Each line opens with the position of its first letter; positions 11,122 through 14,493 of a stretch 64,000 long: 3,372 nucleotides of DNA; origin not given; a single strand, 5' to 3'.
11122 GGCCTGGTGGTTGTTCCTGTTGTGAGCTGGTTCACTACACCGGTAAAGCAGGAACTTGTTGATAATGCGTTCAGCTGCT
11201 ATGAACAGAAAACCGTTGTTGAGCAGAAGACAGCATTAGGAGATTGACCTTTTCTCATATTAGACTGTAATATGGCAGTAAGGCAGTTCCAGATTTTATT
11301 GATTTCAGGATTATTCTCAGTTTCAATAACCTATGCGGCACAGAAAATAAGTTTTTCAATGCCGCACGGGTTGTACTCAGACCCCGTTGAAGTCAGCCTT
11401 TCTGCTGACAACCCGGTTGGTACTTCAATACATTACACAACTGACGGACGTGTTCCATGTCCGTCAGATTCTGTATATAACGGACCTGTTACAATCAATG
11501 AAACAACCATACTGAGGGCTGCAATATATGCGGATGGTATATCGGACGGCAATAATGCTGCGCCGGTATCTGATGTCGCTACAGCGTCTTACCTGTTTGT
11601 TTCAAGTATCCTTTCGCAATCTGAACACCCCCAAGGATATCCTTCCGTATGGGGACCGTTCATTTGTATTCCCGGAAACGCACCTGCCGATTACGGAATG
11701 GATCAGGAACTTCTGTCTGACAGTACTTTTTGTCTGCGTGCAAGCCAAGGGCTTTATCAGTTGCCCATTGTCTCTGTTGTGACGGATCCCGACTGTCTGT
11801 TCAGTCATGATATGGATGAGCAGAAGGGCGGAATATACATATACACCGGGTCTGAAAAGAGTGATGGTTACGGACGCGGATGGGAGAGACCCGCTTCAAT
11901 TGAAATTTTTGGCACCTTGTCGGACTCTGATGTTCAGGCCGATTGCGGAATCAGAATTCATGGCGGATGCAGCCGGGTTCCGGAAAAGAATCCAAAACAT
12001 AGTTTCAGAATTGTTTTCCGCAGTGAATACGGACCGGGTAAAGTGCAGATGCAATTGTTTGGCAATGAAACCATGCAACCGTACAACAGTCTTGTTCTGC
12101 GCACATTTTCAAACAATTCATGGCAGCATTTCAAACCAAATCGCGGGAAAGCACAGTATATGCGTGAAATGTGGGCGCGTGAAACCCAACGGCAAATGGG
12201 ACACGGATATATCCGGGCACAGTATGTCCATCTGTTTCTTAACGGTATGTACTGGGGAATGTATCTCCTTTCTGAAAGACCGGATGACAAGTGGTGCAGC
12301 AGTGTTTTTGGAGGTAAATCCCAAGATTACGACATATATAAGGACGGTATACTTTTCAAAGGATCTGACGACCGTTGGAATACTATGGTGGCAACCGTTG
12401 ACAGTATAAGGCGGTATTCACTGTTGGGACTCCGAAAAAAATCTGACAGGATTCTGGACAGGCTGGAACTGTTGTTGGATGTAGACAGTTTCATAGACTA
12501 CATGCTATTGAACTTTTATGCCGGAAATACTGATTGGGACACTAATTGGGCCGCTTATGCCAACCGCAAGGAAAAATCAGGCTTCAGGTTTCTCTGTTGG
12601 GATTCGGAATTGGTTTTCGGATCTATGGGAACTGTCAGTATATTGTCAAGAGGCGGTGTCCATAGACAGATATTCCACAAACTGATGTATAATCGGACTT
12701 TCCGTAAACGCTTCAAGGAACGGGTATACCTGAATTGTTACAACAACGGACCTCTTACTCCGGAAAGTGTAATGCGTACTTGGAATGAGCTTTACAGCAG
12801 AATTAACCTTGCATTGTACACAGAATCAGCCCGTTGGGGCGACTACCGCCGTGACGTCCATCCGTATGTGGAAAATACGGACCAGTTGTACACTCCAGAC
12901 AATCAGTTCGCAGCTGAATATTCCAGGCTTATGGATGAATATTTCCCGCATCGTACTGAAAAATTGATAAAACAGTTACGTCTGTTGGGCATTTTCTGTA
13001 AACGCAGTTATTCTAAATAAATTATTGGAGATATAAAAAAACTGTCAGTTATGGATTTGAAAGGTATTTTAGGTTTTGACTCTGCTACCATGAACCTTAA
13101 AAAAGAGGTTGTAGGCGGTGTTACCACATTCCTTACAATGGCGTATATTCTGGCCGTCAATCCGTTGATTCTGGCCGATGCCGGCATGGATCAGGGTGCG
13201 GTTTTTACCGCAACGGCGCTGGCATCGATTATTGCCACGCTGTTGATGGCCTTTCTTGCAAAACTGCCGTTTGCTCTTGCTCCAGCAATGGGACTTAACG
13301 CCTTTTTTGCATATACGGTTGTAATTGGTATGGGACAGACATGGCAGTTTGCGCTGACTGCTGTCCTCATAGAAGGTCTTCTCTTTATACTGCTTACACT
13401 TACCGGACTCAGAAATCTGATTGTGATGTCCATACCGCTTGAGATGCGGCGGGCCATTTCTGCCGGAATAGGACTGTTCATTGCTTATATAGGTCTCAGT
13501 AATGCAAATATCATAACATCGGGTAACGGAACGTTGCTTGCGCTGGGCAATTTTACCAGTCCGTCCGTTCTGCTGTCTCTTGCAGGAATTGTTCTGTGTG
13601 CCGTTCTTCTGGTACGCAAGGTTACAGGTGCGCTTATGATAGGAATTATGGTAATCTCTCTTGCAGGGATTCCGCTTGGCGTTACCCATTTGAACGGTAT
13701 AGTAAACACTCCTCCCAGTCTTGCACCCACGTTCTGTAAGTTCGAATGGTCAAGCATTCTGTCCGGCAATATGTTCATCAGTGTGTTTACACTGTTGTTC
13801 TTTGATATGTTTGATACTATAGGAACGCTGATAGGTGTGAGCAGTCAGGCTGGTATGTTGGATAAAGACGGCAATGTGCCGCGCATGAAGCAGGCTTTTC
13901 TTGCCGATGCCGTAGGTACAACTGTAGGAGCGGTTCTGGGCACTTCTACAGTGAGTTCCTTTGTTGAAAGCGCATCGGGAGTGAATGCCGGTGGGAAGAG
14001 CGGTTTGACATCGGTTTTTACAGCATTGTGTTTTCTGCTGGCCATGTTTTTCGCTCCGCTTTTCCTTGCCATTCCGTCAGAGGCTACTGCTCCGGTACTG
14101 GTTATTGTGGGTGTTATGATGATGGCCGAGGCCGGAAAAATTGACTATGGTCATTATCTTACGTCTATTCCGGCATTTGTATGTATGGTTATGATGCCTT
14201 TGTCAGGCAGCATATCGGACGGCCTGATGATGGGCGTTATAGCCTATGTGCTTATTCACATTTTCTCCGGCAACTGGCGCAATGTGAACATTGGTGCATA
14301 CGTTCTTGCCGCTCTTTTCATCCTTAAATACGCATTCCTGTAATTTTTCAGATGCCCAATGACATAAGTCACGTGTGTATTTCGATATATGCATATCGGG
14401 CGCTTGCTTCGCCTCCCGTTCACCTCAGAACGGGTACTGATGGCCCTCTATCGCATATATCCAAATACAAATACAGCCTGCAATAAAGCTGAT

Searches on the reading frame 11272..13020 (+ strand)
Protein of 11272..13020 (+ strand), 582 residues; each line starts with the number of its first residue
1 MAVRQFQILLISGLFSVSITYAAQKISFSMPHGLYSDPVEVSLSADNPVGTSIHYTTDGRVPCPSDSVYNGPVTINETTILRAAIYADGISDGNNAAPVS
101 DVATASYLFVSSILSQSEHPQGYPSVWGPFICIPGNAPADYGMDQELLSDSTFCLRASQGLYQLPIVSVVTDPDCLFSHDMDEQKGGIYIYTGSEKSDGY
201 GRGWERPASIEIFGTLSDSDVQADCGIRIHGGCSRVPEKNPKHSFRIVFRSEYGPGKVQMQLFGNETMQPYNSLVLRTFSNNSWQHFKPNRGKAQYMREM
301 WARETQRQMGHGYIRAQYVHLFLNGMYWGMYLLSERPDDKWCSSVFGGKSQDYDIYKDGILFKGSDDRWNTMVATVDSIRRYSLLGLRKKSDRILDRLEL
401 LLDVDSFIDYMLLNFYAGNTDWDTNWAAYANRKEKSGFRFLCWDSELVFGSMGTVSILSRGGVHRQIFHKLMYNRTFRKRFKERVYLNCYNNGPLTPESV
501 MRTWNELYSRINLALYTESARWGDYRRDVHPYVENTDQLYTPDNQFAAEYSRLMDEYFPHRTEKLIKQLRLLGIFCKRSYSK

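Call 3: search_protein_families(library=pfam, proteins=[window:11272-13020:+], max_evalue=0.1)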
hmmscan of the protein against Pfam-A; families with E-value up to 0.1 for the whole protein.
window:11272-13020:+ (582 aa): 3 families
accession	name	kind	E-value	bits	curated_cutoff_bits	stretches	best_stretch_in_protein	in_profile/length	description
PF08757.17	CotH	-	1.8e-27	97.1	23.8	1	227-542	1-300/322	CotH kinase protein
PF13290.12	CHB_HEX_C_1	-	8e-12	45.4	22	1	31-92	2-62/67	Chitobiase/beta-hexosaminidase C-terminal domain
PF13287.12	Fn3_assoc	-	1.5e-08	35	23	1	48-89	7-48/59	Fn3 associated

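Call 4: search_protein_families(library=ncbifam, proteins=[window:11272-13020:+], max_evalue=0.1)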
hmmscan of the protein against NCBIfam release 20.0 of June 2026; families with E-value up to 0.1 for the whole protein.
window:11272-13020:+ (582 aa): 0 families

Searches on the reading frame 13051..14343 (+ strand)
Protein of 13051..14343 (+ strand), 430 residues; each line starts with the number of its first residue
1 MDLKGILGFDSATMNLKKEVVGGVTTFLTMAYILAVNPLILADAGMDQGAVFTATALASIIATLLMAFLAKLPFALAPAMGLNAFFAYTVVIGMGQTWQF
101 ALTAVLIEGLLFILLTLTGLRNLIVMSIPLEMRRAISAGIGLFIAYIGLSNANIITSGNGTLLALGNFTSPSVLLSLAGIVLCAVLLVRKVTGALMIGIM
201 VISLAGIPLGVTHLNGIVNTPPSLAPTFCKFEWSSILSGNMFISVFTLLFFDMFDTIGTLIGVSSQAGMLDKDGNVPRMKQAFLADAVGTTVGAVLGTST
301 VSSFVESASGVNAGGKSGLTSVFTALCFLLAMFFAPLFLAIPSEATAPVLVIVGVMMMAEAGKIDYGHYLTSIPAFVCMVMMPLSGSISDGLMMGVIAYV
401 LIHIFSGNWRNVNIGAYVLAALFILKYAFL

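Call 3: search_protein_families(library=pfam, proteins=[window:13051-14343:+], max_evalue=0.1)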
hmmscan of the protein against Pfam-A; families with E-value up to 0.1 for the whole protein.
window:13051-14343:+ (430 aa): 1 family
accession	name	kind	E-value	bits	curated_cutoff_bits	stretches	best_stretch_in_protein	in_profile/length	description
PF00860.26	Xan_ur_permease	-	5.1e-42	144.4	27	1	18-385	2-380/389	Permease family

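Call 4: search_protein_families(library=ncbifam, proteins=[window:13051-14343:+], max_evalue=0.1)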
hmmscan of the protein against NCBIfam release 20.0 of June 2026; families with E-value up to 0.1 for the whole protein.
window:13051-14343:+ (430 aa): 1 family
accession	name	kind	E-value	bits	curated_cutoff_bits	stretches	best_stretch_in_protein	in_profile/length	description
TIGR03173.1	pbuX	subfamily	0.00017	20.5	414.15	1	29-359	8-336/407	xanthine permease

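Call 13: find_related_loci(query=window:13051-14343:+, collection=genome_contigs, flank=10000)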
Query window:13051-14343:+ (430 aa) in genome_contigs; peptide patterns used: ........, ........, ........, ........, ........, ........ (x = any residue, [..] = any of these).
189 stretches matched a pattern; 73 encode a relative of the query (tblastn E <= 1e-3); 73 distinct loci.
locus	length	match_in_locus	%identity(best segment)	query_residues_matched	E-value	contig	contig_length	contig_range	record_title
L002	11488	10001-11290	97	1-430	0e+0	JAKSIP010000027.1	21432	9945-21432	MAG: Bacteroidaceae bacterium isolate Horse_feces24 MAG024_27, whole genome shotgun sequence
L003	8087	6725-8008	68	3-430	0e+0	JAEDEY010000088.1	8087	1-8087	MAG: Bacteroidales bacterium isolate MAG070 NODE_8618_length_8087_cov_51.657122, whole genome shotgun sequence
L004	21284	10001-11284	65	3-430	0e+0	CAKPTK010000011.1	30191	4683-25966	MAG: uncultured Prevotella sp. isolate REFINED_METABAT215_TOP10_CONTIGS_1500_ASSEMBLY_K77_MERGED__Hadza_MoBio_hadza-A-D_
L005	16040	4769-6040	59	3-427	3e-163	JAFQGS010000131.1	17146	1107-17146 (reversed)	MAG: Prevotella sp. isolate RGIG1804 Goat_Cecum-5__c677204, whole genome shotgun sequence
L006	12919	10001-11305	54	3-427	2e-148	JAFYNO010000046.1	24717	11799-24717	MAG: Bacteroidales bacterium isolate RGIG7253 Water_buffalos_Cecum-3__c179905, whole genome shotgun sequence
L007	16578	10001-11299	52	1-430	3e-148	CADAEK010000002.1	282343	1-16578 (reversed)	MAG: uncultured Bacteroidales bacterium isolate RUG13218 genome assembly, contig: RUG13218_asm_2, whole genome shotgun s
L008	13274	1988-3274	56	3-430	3e-147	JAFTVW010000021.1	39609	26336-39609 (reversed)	MAG: Alistipes sp. isolate RGIG4197 Roe_deer_Colon-3__c2243, whole genome shotgun sequence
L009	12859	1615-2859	55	15-426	7e-149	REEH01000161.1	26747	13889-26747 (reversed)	MAG: Spirochaetaceae bacterium isolate PLM2.Bin22 NODE_1883_length_26747_cov_7.58849, whole genome shotgun sequence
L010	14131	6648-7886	55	15-429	6e-132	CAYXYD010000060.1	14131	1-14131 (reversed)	MAG TPA_asm: uncultured Sphaerochaeta sp. isolate SRP191223_co1_377 genome assembly, contig: NODE_4569_length_14131_cov_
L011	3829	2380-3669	47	3-430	2e-116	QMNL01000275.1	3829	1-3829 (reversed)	MAG: Candidatus Coatesbacteria bacterium isolate B130_G9 B130_Guay9_scaffold_52938, whole genome shotgun sequence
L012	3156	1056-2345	45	3-430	1e-115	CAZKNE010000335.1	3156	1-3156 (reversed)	MAG TPA_asm: uncultured bacterium isolate binchicken_co100_121 genome assembly, contig: NODE_49624_length_3156_cov_3.248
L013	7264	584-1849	46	2-427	7e-110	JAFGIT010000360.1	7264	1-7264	MAG: Candidatus Coatesbacteria bacterium isolate Zod_Metabat.233 k87_13076642, whole genome shotgun sequence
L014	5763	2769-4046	46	9-430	1e-109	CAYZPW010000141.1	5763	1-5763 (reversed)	MAG TPA_asm: uncultured bacterium isolate binchicken_co34_581 genome assembly, contig: NODE_25280_length_5763_cov_7.0416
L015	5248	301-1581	46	15-430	2e-109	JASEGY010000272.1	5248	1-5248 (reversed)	MAG: bacterium isolate Yes70-08 NODE_272_length_5248_cov_179.088966, whole genome shotgun sequence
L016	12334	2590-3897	46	4-427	4e-107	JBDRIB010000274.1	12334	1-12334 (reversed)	MAG: Planctomycetota bacterium isolate MEGAHIT-group-1.56 k141_9587287, whole genome shotgun sequence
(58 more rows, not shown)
